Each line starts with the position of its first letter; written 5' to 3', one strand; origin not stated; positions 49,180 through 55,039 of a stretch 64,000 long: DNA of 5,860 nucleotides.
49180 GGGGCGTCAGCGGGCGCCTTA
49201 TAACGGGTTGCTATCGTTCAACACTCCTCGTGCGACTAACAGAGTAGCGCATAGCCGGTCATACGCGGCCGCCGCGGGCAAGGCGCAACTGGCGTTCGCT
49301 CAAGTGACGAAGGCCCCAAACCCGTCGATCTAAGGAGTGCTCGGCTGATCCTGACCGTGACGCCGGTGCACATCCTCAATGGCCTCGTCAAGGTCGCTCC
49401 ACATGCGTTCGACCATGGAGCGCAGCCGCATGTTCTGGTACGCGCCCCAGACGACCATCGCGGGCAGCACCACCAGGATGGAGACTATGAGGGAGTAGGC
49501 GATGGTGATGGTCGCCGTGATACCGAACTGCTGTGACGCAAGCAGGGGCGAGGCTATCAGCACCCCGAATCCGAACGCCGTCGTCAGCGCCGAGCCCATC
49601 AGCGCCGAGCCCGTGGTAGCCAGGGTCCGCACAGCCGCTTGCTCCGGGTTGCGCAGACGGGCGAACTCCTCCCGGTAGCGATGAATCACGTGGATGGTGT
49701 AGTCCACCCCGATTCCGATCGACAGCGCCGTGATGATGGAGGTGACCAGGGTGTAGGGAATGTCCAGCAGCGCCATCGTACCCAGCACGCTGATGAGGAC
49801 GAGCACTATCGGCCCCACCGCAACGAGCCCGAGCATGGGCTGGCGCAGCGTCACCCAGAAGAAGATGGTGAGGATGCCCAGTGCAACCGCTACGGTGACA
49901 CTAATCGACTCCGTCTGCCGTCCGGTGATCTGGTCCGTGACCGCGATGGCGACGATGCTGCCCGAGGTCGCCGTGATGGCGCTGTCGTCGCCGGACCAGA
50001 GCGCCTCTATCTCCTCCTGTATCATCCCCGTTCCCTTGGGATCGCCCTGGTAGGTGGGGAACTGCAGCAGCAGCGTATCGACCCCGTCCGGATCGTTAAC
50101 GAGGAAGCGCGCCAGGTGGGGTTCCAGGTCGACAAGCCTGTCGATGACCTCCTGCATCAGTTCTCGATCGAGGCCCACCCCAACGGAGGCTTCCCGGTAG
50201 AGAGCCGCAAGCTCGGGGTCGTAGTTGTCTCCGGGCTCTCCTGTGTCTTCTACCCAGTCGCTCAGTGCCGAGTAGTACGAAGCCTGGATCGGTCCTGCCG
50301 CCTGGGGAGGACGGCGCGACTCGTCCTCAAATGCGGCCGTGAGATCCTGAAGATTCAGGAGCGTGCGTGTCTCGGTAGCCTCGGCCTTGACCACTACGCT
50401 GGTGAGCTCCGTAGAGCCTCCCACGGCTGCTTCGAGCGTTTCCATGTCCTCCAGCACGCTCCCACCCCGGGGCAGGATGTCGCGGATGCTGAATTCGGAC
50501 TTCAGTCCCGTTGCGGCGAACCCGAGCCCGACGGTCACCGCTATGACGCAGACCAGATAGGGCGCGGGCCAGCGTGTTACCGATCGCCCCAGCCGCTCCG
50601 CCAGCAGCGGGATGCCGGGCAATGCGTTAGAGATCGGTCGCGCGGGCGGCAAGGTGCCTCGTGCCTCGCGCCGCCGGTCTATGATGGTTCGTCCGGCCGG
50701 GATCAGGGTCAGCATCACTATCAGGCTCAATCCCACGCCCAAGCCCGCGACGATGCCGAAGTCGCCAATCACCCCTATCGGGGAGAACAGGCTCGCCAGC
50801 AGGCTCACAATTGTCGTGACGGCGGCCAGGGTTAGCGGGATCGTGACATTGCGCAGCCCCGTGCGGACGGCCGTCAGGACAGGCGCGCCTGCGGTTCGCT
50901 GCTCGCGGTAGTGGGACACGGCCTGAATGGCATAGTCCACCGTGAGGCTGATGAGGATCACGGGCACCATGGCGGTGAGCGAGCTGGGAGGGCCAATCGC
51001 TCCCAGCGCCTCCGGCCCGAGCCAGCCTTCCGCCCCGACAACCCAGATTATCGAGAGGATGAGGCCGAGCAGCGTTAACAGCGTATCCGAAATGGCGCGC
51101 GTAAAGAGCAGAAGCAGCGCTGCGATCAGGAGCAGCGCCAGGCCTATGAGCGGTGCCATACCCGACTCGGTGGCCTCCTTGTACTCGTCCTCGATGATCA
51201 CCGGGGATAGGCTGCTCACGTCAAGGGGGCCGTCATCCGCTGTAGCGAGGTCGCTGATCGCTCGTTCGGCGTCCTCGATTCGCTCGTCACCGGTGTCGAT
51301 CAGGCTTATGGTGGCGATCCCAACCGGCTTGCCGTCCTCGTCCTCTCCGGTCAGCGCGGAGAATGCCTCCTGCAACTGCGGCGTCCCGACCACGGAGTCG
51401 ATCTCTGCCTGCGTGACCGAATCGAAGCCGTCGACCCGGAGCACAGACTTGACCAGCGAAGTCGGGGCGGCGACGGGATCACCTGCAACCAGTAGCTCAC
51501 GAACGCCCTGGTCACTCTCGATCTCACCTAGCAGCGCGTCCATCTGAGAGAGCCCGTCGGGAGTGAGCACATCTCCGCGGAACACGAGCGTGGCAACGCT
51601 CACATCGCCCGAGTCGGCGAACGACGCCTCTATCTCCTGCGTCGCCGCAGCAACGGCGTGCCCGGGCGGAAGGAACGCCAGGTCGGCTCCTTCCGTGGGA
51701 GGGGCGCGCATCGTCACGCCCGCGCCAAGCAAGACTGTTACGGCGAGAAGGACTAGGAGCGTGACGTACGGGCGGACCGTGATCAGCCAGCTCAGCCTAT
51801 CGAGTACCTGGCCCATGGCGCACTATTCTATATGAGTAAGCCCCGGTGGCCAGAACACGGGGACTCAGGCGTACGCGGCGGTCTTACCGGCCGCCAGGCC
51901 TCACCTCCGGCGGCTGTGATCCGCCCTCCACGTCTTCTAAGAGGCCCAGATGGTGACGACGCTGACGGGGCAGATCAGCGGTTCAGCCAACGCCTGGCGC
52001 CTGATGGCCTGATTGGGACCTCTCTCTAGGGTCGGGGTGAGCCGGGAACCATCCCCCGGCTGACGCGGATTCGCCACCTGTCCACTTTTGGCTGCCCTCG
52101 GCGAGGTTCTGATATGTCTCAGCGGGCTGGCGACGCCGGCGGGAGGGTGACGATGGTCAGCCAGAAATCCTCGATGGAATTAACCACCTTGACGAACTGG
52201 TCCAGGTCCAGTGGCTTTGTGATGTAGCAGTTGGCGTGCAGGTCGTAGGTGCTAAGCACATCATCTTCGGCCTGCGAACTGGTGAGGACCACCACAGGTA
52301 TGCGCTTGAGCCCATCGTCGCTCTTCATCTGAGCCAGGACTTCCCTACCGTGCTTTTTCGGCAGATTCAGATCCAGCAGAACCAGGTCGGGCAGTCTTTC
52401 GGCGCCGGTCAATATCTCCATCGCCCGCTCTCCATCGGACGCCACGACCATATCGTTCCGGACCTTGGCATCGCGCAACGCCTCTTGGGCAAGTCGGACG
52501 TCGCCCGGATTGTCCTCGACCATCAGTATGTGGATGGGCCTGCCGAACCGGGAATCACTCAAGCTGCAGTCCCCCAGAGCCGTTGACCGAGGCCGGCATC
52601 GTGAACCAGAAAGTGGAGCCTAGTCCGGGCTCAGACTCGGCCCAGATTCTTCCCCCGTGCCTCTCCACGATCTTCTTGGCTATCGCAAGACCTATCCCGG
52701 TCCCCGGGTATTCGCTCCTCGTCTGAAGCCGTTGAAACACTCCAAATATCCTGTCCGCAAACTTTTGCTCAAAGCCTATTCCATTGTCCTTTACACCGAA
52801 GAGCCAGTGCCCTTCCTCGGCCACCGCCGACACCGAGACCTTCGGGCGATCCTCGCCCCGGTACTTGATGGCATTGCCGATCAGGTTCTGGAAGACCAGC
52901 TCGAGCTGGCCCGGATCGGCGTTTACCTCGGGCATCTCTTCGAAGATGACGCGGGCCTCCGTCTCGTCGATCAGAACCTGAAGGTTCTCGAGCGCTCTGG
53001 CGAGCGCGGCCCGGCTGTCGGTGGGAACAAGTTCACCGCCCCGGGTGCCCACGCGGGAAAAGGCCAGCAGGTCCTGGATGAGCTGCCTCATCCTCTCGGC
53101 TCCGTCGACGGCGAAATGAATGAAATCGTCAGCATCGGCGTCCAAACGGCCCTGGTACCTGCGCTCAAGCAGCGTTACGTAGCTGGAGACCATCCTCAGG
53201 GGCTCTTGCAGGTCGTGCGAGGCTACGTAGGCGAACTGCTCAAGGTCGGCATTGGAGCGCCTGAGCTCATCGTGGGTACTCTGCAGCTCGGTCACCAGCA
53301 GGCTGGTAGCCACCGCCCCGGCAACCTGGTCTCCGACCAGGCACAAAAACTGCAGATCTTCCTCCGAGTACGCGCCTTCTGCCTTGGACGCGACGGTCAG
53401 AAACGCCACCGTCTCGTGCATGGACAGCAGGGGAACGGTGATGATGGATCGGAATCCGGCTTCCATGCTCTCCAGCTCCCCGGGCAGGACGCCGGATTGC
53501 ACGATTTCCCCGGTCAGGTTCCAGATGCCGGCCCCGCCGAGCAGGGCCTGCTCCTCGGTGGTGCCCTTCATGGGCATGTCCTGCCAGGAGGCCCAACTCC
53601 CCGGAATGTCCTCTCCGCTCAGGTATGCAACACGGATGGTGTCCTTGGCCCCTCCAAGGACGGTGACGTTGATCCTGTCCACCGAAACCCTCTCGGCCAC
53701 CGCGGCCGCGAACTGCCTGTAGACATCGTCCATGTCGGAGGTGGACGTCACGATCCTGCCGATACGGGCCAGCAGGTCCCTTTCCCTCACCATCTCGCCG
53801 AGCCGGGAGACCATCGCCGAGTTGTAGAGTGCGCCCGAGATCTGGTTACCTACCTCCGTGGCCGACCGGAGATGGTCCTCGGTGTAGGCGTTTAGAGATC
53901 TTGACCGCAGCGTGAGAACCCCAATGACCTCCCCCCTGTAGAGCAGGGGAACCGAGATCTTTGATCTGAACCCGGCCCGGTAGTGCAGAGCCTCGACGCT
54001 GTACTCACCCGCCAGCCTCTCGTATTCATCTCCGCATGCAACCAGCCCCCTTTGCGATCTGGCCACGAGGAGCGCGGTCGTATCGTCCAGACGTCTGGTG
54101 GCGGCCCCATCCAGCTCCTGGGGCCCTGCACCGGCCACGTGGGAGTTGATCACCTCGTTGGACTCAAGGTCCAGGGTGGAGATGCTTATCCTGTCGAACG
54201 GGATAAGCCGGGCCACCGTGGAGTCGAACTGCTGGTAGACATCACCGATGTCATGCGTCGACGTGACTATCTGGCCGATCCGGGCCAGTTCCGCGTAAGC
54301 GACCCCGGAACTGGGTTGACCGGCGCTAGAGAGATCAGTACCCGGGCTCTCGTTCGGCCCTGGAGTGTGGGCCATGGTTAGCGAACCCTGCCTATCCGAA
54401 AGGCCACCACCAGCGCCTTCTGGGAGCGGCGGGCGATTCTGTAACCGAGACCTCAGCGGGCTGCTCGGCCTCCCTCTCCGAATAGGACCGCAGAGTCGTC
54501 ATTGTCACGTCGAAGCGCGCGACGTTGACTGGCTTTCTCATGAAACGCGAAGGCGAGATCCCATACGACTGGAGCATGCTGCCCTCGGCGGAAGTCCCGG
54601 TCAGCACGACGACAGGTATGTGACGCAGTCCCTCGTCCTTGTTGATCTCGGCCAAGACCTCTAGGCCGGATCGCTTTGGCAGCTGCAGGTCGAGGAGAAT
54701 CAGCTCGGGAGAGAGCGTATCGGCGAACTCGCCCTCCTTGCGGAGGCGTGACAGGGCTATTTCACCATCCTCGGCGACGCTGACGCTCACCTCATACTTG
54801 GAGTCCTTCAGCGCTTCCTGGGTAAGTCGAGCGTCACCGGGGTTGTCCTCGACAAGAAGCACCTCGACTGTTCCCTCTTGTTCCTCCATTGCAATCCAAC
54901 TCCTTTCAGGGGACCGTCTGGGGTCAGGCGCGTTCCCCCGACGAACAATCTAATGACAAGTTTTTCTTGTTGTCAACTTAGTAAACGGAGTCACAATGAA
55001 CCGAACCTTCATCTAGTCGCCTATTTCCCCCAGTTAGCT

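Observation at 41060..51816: Candidate sterol/triterpenoid tailoring-and-export neighbourhood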

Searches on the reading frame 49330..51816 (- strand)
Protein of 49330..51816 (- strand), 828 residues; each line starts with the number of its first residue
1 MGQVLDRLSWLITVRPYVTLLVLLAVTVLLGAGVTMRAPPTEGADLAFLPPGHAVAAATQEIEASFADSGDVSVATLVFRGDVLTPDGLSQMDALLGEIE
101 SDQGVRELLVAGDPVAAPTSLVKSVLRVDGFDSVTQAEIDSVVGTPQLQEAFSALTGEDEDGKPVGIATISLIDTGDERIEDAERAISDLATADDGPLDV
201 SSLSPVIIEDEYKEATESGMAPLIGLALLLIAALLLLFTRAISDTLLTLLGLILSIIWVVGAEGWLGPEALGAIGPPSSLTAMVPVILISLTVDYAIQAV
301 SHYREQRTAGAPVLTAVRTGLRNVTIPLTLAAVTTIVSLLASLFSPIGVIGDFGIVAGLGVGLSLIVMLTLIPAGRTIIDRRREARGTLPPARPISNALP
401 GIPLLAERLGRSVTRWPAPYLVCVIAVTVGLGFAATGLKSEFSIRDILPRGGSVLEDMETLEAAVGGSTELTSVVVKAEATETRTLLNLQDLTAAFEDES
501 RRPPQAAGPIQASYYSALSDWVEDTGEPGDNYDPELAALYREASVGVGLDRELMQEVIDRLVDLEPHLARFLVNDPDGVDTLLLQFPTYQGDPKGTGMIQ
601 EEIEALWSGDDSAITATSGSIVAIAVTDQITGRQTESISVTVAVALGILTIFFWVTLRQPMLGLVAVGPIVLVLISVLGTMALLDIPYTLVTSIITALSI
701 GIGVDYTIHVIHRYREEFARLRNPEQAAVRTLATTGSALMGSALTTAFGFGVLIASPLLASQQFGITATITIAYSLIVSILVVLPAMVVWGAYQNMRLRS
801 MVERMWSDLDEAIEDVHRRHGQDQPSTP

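Call 7: search_protein_families(library=pfam, proteins=[window:49330-51816:-], max_evalue=0.01)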
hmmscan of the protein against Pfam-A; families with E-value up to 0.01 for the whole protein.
window:49330-51816:- (828 aa): 3 families
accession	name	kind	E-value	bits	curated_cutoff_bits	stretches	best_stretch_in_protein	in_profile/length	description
PF03176.21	MMPL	-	5.9e-44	150.8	20.5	2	48-419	2-332/333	MMPL family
PF12349.14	Sterol-sensing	-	4.4e-11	43.3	22.3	2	659-785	5-131/153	Sterol-sensing domain of SREBP cleavage-activation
PF02460.24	Patched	-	4.2e-08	33.5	23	1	654-788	23-155/156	Patched SSD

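Call 8: search_protein_families(library=ncbifam, proteins=[window:49330-51816:-], max_evalue=0.01)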
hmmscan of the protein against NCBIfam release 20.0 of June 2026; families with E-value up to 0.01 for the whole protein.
window:49330-51816:- (828 aa): 14 families
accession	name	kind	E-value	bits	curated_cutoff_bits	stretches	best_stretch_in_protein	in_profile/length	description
TIGR00921.1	2A067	subfamily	1.5e-58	198.5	351.9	3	613-789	562-732/733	hydrophobe/amphiphile efflux-3 (HAE3) family transporter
TIGR00833.1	actII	subfamily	1.6e-41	142.5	874.7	2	618-810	158-354/910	MMPL family RND transporter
TIGR03480.1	HpnN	hypoth_equivalog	5.5e-29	100.7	751.85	2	176-435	227-462/862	hopanoid biosynthesis associated RND transporter like protein HpnN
NF052374.1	HopndTporHpnN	equivalog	1.1e-16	60.2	1100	2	286-380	333-427/858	hopanoid transporter HpnN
NF052608.1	TrhMmycExpMmpL3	equivalog_domain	7.4e-10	37.8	1400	2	161-387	128-349/992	trehalose monomycolate exporter MmpL3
TIGR01129.1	secD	equivalog_domain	3.3e-09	36.4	244.4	2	641-783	251-393/397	protein translocase subunit SecD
TIGR00918.1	2A060602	subfamily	3.7e-09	34.8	1120.4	2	639-791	405-557/1145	transmembrane receptor Patched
NF009583.0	PRK13024.1-3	subfamily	7.5e-08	30.9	721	1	641-799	282-440/755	protein translocase subunit SecDF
TIGR00916.1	2A0604s01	subfamily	1e-06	28.6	148.6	1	640-780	90-231/231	SecD/SecF family protein translocase subunit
NF009540.0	PRK12911.1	equivalog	7.9e-06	23.5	1878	1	633-790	906-1061/1403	bifunctional preprotein translocase subunit SecD/SecF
NF009585.0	PRK13024.1-5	equivalog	0.00016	19.8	1037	1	641-782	498-639/993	protein translocase subunit SecDF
NF045600.2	BstA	equivalog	0.00016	19.8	1400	1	218-444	285-491/903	sterol transporter cytoplasmic membrane protein BstA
NF009580.0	PRK13023.1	equivalog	0.00033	19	1153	1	225-372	298-440/775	protein translocase subunit SecDF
NF047839.1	PspM_Rv2743c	equivalog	0.0032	17.4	80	1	328-481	21-117/220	phage shock envelope stress response protein PspM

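Call 44: search_solved_structures(query=window:49330-51816:-, max_evalue=0.001)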
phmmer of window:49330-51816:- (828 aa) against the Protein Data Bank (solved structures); distinct sequences matched with E-value up to 0.001: 45.
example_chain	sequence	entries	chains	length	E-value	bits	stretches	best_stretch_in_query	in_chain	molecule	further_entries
9b43_A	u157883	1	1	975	2.8e-17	65.6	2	171-450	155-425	MmpL4 protein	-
9u4t_A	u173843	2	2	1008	4.8e-16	61.6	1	171-450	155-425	MmpL4 protein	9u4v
9b46_A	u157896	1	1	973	1.2e-14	56.9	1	154-449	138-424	MmpL5 protein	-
9dp6_A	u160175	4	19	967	3.2e-14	55.6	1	154-449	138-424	MmpL5 protein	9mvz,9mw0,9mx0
7rhq_A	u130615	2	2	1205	1.8e-11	46.4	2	643-795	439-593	Patched-1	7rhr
9u51_A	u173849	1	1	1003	3.4e-11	45.6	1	177-450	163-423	Siderophore exporter MmpL5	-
8zkp_A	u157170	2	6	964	3.4e-11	45.5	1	177-450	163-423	Siderophore exporter MmpL5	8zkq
9rfu_D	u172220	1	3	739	6.8e-11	44.6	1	177-450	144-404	Siderophore exporter MmpL5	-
6dmb_A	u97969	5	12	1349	9.6e-11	44.1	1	643-795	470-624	Protein patched homolog 1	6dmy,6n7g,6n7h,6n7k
6e1h_A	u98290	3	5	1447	1.2e-10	43.8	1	643-795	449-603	Protein patched homolog 1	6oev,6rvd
6oeu_A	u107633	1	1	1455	1.2e-10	43.8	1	643-795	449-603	Protein patched homolog 1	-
9rgb_D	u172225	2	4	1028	1.5e-10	43.4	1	177-450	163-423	Siderophore exporter MmpL5,Green fluorescent protein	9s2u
9ms8_A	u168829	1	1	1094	2.2e-10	42.9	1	643-795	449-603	Protein patched homolog 1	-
6dmo_A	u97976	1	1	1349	3.5e-10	42.2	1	643-795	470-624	Protein patched homolog 1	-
6rmg_A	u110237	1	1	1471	5.2e-10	41.6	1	643-795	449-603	Protein patched homolog 1,GFP-like fluorescent chromoprotein FP506, related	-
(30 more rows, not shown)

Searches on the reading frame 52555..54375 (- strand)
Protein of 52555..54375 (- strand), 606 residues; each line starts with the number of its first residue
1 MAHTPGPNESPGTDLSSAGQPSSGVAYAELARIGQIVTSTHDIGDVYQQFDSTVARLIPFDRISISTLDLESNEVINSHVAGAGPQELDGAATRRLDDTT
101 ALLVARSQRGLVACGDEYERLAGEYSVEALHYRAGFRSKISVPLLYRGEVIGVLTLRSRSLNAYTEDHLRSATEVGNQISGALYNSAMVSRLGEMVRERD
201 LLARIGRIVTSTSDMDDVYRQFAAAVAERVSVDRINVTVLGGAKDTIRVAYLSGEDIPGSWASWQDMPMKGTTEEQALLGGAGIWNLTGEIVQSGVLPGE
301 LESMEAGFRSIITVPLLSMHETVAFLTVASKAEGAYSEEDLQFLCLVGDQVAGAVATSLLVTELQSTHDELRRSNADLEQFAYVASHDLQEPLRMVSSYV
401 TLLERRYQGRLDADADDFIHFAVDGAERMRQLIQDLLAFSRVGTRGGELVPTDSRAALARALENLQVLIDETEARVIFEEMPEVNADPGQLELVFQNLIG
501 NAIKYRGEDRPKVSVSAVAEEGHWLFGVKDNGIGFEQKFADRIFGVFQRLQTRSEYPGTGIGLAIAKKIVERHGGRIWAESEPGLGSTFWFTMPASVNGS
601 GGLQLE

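Call 10: search_protein_families(library=pfam, proteins=[window:52555-54375:-], max_evalue=0.001)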
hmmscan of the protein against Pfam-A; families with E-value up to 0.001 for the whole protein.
window:52555-54375:- (606 aa): 5 families
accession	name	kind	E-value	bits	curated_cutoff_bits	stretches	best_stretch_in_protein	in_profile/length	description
PF02518.31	HATPase_c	-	3.3e-27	95.5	26.4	1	487-595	2-109/111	Histidine kinase-, DNA gyrase B-, and HSP90-like ATPase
PF13185.12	GAF_2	-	5.4e-19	69.2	28.6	2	56-183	14-135/136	GAF domain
PF01590.32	GAF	-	3.4e-17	63.6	22.4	2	53-183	12-133/133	GAF domain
PF13492.12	GAF_3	-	8.7e-16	59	27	2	43-184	2-128/129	GAF domain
PF00512.31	HisKA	-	1.4e-10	41.5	26.9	1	378-443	2-64/66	His Kinase A (phospho-acceptor) domain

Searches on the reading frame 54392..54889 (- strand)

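Call 10: search_protein_families(library=pfam, proteins=[window:54392-54889:-], max_evalue=0.001)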
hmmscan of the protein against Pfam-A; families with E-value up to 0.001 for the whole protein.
window:54392-54889:- (165 aa): 1 family
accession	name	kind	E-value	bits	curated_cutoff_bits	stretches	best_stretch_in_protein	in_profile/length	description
PF00072.30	Response_reg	-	4.1e-17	62.8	30.2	1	10-125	1-105/111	Response regulator receiver domain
